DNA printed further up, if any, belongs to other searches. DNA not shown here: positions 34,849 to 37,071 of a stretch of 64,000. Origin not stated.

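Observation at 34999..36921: Compact Mfd lacking the N-terminal D1a, D3 and the autoinhibitory C-terminal D7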

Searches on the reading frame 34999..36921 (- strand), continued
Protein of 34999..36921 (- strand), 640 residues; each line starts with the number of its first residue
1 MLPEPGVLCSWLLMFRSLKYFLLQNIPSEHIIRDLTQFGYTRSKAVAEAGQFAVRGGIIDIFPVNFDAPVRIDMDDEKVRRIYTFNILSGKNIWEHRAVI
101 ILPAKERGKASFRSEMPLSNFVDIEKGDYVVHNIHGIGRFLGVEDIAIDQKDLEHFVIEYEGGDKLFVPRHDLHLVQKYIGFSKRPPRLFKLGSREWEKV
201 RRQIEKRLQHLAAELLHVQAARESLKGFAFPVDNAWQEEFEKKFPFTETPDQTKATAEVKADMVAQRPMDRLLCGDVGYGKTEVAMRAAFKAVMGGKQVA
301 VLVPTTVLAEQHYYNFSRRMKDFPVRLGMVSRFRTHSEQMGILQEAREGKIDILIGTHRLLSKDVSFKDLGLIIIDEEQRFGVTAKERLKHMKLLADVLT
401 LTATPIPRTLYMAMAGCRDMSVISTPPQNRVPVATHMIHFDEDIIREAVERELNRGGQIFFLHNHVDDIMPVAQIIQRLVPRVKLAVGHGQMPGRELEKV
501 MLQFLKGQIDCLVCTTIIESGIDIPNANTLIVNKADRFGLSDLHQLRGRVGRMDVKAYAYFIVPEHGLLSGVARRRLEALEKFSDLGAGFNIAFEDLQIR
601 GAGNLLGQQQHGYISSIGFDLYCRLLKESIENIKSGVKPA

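Call 79: search_protein_families(library=ncbifam, proteins=[L003:908-3115:+, L003:5022-6008:+, L003:5965-6951:+, L003:6924-7721:+], max_evalue=1e-10)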
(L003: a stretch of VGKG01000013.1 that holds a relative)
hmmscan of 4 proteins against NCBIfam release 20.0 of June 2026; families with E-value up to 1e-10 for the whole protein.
L003:908-3115:+ (735 aa): 23 families
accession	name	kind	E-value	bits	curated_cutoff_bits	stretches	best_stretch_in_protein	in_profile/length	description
NF009583.0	PRK13024.1-3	subfamily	3.3e-232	772.7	721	1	10-732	13-737/755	protein translocase subunit SecDF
NF011315.0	PRK14726.1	equivalog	5.3e-185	617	1249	1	59-731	162-830/855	protein translocase subunit SecDF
NF009585.0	PRK13024.1-5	equivalog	5.5e-181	603.9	1037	2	151-732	378-981/993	protein translocase subunit SecDF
TIGR01129.1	secD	equivalog_domain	7.7e-154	512.6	244.4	2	32-425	1-396/397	protein translocase subunit SecD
NF009581.0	PRK13024.1-1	equivalog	6.6e-128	427.9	1058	1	9-734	11-735/752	protein translocase subunit SecDF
TIGR00916.1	2A0604s01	subfamily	6.8e-122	405.4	148.6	2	182-419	1-231/231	SecD/SecF family protein translocase subunit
NF009584.0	PRK13024.1-4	equivalog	1.4e-119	400.6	1171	1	26-731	28-734/759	protein translocase subunit SecDF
NF009580.0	PRK13023.1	equivalog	3e-118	396.2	1153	1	26-727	58-749/775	protein translocase subunit SecDF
TIGR00966.2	transloc_SecF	equivalog_domain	6.7e-104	347.3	160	2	450-727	1-278/279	protein translocase subunit SecF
NF009540.0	PRK12911.1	equivalog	2.6e-92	310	1878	2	193-511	833-1145/1403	bifunctional preprotein translocase subunit SecD/SecF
NF009545.0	PRK12933.1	equivalog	1.8e-86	291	728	1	62-429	234-593/604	protein translocase subunit SecD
NF009582.0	PRK13024.1-2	equivalog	1.4e-60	205.2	723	1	212-734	277-830/859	protein translocase subunit SecDF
NF006218.0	PRK08343.1-4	subfamily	2.1e-52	178.3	383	2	152-428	114-383/392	preprotein translocase subunit SecD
NF046001.1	SecDF_plasm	equivalog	5.6e-45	153.7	500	1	237-732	319-850/878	protein translocase subunit SecDF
NF006216.0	PRK08343.1-2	equivalog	6.7e-36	124.1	519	1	234-417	310-489/506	preprotein translocase subunit SecD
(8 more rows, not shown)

L003:5022-6008:+ (328 aa): 1 family
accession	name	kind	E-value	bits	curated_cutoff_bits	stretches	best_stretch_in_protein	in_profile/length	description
NF000809.0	PRK00059.1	equivalog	2.9e-18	66.3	303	1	31-326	35-331/336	peptidylprolyl isomerase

L003:5965-6951:+ (328 aa): 7 families
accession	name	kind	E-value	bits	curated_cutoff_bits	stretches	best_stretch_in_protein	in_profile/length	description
TIGR00557.1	pdxA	equivalog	2.1e-96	323.2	290.35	1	15-321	1-319/320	4-hydroxythreonine-4-phosphate dehydrogenase PdxA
NF003699.0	PRK05312.1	equivalog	2.2e-82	277.1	378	1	15-324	6-335/340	4-hydroxythreonine-4-phosphate dehydrogenase PdxA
NF002520.0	PRK01909.1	equivalog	1.3e-71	241.6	476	1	13-324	5-325/329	4-hydroxythreonine-4-phosphate dehydrogenase PdxA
NF002992.0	PRK03743.1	equivalog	6.5e-69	232.7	470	1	15-325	6-331/333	4-hydroxythreonine-4-phosphate dehydrogenase PdxA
NF002744.0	PRK02746.1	equivalog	1.7e-68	231.3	425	1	13-321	9-339/346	4-hydroxythreonine-4-phosphate dehydrogenase PdxA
NF002891.0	PRK03371.1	equivalog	2.9e-57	194.4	583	1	77-321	84-325/326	D-threonate 4-phosphate dehydrogenase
NF003040.0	PRK03946.1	equivalog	6.7e-54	183.4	376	1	15-321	3-303/307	4-hydroxythreonine-4-phosphate dehydrogenase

L003:6924-7721:+ (265 aa): 19 families
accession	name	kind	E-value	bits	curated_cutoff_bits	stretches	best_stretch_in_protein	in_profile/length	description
TIGR00755.1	ksgA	equivalog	5.7e-73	245.4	171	1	4-262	2-256/256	16S rRNA (adenine(1518)-N(6)/adenine(1519)-N(6))-dimethyltransferase RsmA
NF000499.2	Erm23S_rRNA_broad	equivalog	7.4e-48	163.1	212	1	9-260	1-242/244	23S ribosomal RNA methyltransferase Erm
NF000337.1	erm_SHROVE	exception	1.6e-31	109.5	320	1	6-244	3-232/248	ErmE/ErmH/ErmO/ErmR family 23S rRNA (adenine(2058)-N(6))-methyltransferase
NF011486.0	PRK14896.1-1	equivalog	1.7e-30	106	450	1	8-227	25-237/284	16S ribosomal RNA methyltransferase A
NF000024.1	ErmS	exception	1.3e-22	80.5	675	1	6-242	60-289/319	23S rRNA (adenine(2058)-N(6))-methyltransferase Erm(S)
NF000047.1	ErmV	exception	3.1e-21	75.9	500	1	7-241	9-236/259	23S rRNA (adenine(2058)-N(6))-methyltransferase Erm(V)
NF045543.1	erm_G_23S_MT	exception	6.8e-20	71.9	515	1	10-263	9-240/244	23S rRNA (adenine(2058)-N(6))-methyltransferase Erm(G)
NF012220.1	erm_B_23S_MT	exception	7.8e-20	71.4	525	1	10-189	8-176/245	23S rRNA (adenine(2058)-N(6))-methyltransferase Erm(B)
NF012222.1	erm_A_23S_MT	exception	2.6e-19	69.7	475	1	10-198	9-185/243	23S rRNA (adenine(2058)-N(6))-methyltransferase Erm(A)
NF012219.1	erm_C_23S_MT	exception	1.2e-18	67.7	530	1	10-199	9-186/244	23S rRNA (adenine(2058)-N(6))-methyltransferase Erm(C)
NF000412.1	Erm43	exception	2.9e-18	66.3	500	1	10-202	9-189/243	23S rRNA (adenine(2058)-N(6))-methyltransferase Erm(43)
NF000087.1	ErmO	exception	4e-18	65.8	450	1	7-242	9-237/259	23S rRNA (adenine(2058)-N(6))-methyltransferase Erm(O)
NF042988.1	Erm46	exception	1.1e-17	64.2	503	1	6-259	8-251/255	23S rRNA (adenine(2058)-N(6))-methyltransferase Erm(46)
NF000411.1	Erm45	exception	1.9e-17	63.9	525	1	9-189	7-176/245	23S rRNA (adenine(2058)-N(6))-methyltransferase Erm(45)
NF012218.0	erm_38_23S_MT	exception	5.8e-17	61.6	800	1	6-259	8-255/386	23S rRNA (adenine(2058)-N(6))-methyltransferase Erm(38)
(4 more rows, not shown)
